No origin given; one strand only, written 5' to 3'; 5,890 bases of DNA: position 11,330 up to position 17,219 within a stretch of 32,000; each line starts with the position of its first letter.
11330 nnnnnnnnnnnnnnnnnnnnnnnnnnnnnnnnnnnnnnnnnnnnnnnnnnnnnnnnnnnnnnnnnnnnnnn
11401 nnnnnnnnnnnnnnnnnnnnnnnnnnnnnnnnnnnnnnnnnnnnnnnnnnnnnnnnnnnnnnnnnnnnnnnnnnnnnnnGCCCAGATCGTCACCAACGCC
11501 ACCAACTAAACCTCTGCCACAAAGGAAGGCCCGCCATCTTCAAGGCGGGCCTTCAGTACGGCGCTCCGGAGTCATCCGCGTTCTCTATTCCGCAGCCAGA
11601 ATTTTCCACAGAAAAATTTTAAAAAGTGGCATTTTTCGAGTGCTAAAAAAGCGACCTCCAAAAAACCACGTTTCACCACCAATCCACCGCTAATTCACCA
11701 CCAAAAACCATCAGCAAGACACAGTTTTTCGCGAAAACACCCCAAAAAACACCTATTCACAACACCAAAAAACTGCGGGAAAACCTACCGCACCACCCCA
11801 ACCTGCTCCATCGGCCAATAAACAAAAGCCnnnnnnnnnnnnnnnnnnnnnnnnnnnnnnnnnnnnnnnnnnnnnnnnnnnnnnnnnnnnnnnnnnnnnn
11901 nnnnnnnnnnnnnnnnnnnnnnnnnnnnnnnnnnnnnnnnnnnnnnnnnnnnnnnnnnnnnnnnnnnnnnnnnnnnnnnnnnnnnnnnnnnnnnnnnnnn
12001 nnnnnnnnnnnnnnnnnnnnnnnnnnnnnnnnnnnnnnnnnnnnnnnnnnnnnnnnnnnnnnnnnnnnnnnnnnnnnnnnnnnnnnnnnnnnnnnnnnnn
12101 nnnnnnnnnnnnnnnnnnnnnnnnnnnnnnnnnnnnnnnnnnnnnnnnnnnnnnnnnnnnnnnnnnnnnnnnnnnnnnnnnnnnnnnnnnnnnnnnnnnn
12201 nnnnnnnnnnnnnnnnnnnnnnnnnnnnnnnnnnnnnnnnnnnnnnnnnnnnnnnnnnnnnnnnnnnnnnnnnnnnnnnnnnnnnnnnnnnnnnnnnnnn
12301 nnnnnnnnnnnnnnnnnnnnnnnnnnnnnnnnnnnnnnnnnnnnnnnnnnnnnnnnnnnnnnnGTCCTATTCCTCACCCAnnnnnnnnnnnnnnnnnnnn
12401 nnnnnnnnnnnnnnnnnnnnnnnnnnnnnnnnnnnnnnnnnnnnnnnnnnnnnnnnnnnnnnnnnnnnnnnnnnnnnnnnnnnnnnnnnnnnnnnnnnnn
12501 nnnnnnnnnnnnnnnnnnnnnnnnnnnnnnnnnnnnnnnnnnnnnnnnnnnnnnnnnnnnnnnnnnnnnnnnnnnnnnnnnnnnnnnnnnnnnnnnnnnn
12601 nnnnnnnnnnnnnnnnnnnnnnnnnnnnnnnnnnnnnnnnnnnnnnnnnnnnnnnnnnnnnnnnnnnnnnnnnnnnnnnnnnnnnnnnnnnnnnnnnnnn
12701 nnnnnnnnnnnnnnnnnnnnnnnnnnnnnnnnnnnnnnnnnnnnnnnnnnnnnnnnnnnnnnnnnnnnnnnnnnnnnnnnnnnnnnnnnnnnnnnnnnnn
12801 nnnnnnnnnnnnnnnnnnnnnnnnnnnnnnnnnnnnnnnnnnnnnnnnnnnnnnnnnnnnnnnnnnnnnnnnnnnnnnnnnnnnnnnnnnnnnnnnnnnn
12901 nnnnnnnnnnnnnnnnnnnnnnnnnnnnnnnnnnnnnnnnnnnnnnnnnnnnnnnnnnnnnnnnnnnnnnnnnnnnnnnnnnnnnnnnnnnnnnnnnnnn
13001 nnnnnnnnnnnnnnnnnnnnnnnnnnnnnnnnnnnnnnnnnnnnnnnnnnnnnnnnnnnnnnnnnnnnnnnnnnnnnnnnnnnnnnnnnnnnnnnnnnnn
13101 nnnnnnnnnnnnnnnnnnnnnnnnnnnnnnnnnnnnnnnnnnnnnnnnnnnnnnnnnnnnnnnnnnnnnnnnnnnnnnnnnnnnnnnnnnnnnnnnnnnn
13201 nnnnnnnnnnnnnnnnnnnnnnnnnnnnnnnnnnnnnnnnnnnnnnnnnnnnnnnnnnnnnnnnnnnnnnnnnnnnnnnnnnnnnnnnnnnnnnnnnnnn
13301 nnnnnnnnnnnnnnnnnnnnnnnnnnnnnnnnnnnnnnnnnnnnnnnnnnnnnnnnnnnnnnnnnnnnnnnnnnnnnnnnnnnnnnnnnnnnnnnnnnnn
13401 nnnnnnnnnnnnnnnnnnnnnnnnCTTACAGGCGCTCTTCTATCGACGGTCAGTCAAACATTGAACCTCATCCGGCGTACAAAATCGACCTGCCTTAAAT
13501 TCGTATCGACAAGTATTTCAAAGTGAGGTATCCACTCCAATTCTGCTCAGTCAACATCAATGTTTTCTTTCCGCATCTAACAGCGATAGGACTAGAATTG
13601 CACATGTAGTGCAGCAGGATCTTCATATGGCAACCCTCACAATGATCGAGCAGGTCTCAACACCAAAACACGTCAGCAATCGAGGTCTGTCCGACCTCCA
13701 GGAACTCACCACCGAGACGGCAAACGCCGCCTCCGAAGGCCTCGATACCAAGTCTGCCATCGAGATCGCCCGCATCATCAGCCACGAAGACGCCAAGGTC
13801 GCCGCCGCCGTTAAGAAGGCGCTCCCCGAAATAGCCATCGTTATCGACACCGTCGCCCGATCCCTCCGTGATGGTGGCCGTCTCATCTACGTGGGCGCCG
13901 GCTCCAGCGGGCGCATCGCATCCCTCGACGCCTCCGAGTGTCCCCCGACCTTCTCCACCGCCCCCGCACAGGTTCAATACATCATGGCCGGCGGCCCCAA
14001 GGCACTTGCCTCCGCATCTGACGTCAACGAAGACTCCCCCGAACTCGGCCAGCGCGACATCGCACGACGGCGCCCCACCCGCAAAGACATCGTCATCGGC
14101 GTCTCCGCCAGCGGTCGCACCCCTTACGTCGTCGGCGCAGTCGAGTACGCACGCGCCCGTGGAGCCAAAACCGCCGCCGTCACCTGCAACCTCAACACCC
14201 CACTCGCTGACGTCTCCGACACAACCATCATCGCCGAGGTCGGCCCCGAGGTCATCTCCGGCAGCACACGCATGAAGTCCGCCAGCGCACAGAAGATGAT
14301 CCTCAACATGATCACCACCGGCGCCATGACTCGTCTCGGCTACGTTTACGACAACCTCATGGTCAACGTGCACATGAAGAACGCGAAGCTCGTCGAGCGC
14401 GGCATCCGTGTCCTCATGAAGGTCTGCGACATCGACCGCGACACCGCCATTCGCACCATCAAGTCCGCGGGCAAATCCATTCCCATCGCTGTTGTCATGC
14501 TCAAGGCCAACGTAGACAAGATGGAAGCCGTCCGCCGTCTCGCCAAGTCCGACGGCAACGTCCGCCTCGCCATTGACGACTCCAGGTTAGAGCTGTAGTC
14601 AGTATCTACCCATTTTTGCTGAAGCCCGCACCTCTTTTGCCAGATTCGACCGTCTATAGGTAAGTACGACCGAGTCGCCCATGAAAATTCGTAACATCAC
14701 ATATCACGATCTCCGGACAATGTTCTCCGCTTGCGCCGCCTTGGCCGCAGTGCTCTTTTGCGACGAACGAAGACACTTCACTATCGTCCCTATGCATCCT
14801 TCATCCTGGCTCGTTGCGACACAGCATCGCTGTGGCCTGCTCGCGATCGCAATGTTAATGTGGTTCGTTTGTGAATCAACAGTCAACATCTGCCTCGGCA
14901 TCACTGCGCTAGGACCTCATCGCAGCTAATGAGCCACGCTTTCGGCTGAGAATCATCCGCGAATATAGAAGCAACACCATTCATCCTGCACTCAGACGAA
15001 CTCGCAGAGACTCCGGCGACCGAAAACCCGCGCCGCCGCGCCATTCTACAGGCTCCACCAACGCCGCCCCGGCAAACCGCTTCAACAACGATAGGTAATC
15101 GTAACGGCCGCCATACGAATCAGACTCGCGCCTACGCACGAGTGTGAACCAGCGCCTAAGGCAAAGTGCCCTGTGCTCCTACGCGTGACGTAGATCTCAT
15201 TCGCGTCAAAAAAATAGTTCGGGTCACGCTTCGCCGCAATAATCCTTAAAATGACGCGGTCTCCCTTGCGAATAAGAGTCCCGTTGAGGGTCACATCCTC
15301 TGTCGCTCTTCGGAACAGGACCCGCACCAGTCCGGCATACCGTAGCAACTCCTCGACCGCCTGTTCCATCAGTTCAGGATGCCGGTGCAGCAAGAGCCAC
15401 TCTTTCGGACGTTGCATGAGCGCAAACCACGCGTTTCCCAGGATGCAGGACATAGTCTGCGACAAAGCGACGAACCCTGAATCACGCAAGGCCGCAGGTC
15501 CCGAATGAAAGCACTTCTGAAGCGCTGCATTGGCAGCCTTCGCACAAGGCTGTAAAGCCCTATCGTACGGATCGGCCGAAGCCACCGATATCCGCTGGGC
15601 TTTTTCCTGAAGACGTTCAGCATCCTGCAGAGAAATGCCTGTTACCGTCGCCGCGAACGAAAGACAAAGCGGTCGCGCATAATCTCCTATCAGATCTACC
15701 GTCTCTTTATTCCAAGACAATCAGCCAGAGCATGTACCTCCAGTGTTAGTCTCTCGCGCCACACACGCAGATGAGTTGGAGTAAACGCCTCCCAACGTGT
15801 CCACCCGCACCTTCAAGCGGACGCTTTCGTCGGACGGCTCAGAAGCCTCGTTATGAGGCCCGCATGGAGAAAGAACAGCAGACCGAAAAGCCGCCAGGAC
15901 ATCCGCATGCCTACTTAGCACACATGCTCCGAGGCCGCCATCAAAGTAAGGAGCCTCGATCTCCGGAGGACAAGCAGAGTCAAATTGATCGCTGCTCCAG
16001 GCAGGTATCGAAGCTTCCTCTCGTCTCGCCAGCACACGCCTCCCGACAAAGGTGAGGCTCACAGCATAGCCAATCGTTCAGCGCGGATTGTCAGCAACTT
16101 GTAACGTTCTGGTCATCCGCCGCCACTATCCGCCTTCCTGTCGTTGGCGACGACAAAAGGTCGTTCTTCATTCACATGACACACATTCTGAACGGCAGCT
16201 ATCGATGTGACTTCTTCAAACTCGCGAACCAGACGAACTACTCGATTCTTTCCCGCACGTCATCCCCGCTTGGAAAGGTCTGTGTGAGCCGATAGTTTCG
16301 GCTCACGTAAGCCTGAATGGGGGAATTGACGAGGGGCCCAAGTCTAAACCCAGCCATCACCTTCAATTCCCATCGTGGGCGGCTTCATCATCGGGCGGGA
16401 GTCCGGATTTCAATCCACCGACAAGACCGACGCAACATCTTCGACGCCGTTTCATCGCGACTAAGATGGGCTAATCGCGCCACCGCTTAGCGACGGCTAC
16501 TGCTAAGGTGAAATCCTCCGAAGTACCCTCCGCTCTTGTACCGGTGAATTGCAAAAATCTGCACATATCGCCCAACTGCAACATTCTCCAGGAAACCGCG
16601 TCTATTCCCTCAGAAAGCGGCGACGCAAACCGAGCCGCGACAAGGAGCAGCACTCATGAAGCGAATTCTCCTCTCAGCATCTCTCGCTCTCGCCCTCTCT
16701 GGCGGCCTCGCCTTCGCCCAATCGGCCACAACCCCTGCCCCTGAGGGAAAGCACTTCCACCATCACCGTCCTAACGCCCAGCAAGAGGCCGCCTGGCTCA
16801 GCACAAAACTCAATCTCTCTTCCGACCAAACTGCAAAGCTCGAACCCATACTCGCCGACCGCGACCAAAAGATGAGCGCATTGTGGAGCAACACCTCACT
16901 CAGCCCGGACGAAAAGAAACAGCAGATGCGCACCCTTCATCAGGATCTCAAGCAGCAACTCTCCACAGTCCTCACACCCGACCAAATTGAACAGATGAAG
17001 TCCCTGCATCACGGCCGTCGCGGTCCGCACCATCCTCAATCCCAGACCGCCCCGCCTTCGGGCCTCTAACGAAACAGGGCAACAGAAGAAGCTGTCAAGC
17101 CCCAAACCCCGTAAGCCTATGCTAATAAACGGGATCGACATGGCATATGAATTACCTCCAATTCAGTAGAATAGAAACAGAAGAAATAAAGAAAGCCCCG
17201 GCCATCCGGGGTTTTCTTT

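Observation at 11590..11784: Uncharacterised ~190-nt repeat family: two full inverted copies, both wedged between convergent gene ends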

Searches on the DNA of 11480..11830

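Call 21: search_rna_families(source=window, start=11480, end=11830, threshold=evalue, max_evalue=10)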
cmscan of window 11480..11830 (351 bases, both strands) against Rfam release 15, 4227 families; matches with E-value up to 10: 4.
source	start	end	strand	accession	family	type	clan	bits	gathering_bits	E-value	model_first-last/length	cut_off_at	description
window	11610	11684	-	RF03323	mir-3613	Gene; miRNA;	-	19.1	91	0.17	1-86/86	no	mir-3613 microRNA precursor family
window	11519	11620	-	RF00515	PyrR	Cis-reg;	-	17.8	54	4.2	1-115/115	no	PyrR binding site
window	11525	11554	-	RF00506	Thr_leader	Cis-reg; leader;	-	15.6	55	1.8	83-113/118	no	Threonine operon leader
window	11656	11696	-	RF00571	SNORD65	Gene; snRNA; snoRNA; CD-box;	CL00057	14.5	41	1.4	28-73/73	no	Small nucleolar RNA SNORD65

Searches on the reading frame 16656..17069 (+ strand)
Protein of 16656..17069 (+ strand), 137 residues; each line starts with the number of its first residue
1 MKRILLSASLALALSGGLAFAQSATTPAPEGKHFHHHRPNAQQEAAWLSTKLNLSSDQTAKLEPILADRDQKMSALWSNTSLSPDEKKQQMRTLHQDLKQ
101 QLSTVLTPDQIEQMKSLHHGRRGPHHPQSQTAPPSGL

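Call 43: search_protein_families(library=pfam, proteins=[window:16656-17069:+])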
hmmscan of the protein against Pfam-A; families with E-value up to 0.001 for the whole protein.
window:16656-17069:+ (137 aa): 2 families
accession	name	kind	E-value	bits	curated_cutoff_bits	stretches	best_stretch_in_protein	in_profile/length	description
PF13801.11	Metal_resist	-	0.00019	22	29.2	1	7-78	2-66/125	Heavy-metal resistance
PF12875.12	DUF3826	-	0.00038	21.1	25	1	68-115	54-101/186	Protein of unknown function (DUF3826)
